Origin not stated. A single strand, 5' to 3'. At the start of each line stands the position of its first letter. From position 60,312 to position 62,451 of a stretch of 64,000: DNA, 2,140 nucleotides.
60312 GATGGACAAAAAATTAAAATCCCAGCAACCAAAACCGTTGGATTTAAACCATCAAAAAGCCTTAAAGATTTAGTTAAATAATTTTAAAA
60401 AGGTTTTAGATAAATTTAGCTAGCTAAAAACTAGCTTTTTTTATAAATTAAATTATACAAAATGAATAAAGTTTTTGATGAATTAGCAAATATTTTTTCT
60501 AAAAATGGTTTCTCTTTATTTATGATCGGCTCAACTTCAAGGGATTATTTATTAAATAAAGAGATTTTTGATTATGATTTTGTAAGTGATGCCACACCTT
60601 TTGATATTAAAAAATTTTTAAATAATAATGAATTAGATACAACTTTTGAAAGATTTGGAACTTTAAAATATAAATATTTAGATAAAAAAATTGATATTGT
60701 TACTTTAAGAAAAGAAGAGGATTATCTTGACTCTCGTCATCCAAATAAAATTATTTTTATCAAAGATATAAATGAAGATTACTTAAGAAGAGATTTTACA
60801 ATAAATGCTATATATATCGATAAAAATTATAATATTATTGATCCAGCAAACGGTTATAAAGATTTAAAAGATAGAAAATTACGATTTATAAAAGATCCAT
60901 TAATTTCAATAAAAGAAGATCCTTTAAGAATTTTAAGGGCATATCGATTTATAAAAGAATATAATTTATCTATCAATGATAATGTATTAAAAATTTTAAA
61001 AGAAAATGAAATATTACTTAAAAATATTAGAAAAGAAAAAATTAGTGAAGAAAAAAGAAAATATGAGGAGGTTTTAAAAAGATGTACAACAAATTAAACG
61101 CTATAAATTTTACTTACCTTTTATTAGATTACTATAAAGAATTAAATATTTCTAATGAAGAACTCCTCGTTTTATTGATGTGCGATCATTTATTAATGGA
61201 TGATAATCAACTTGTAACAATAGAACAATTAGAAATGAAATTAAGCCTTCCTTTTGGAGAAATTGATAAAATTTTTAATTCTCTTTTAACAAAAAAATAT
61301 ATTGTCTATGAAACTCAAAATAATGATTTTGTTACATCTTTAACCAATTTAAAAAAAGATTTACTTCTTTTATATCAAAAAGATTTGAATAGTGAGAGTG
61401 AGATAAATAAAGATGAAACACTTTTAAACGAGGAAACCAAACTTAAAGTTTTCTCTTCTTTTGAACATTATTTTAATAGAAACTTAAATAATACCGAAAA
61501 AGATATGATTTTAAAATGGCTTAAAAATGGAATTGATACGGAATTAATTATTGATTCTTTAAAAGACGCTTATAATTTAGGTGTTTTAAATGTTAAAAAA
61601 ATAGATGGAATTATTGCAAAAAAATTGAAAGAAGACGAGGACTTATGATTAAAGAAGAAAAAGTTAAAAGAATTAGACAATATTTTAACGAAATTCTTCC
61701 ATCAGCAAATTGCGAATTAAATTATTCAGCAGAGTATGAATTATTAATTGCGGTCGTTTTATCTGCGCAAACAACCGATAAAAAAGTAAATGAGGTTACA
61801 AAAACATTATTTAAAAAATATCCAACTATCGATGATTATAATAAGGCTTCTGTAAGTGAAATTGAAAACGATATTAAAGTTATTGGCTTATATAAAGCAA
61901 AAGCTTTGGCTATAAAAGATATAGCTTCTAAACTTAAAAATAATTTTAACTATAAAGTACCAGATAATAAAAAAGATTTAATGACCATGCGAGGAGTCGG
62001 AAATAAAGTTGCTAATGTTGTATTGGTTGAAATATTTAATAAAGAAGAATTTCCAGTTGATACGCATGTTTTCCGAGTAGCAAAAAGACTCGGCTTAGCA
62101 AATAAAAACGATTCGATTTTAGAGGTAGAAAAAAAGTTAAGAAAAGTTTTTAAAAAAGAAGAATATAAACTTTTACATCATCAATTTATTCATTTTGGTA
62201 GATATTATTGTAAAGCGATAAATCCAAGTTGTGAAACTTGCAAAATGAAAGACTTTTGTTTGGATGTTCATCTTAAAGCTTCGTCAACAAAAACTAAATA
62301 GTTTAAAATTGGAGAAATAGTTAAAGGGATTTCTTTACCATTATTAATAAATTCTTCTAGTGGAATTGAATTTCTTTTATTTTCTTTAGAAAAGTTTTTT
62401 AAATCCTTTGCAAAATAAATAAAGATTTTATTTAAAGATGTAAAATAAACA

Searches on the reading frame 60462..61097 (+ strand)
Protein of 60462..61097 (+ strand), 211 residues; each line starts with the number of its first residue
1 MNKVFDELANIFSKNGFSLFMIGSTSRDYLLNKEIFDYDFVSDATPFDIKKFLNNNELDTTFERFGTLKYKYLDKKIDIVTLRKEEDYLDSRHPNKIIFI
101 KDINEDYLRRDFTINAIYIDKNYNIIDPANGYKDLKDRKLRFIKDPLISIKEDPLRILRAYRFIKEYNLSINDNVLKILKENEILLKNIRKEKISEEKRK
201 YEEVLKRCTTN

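Call 83: search_protein_families(library=pfam, proteins=[window:60462-61097:+], max_evalue=0.00001)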
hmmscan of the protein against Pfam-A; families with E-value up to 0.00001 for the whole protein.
window:60462-61097:+ (211 aa): 1 family
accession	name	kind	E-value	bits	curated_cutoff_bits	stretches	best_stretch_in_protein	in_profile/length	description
PF01743.26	PolyA_pol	-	1.9e-28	99.8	23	1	19-141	1-126/126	Poly A polymerase head domain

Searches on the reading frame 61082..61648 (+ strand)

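Call 83: search_protein_families(library=pfam, proteins=[window:61082-61648:+], max_evalue=0.00001)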
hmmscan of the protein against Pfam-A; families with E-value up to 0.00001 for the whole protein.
window:61082-61648:+ (188 aa): 2 families
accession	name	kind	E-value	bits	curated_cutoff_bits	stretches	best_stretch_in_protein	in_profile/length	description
PF21984.2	DnaD_N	-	8e-08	32.8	27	1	12-99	3-95/101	DnaD N-terminal domain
PF07261.16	DnaB_2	-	1.2e-06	28.6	22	1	124-178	1-56/74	Replication initiation and membrane attachment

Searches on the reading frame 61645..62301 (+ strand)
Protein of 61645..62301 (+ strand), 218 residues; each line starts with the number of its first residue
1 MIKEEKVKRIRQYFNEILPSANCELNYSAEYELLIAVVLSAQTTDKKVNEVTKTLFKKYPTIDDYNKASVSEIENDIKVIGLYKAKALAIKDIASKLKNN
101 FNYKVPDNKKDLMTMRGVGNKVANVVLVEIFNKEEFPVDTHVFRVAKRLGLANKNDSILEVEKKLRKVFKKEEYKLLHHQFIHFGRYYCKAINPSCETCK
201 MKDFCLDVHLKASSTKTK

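Call 83: search_protein_families(library=pfam, proteins=[window:61645-62301:+], max_evalue=0.00001)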
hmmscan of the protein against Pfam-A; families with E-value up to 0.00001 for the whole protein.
window:61645-62301:+ (218 aa): 1 family
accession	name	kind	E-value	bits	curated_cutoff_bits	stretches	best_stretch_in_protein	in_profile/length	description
PF00730.31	HhH-GPD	-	5.2e-23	81.9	26.2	1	35-170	1-107/108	HhH-GPD superfamily base excision DNA repair protein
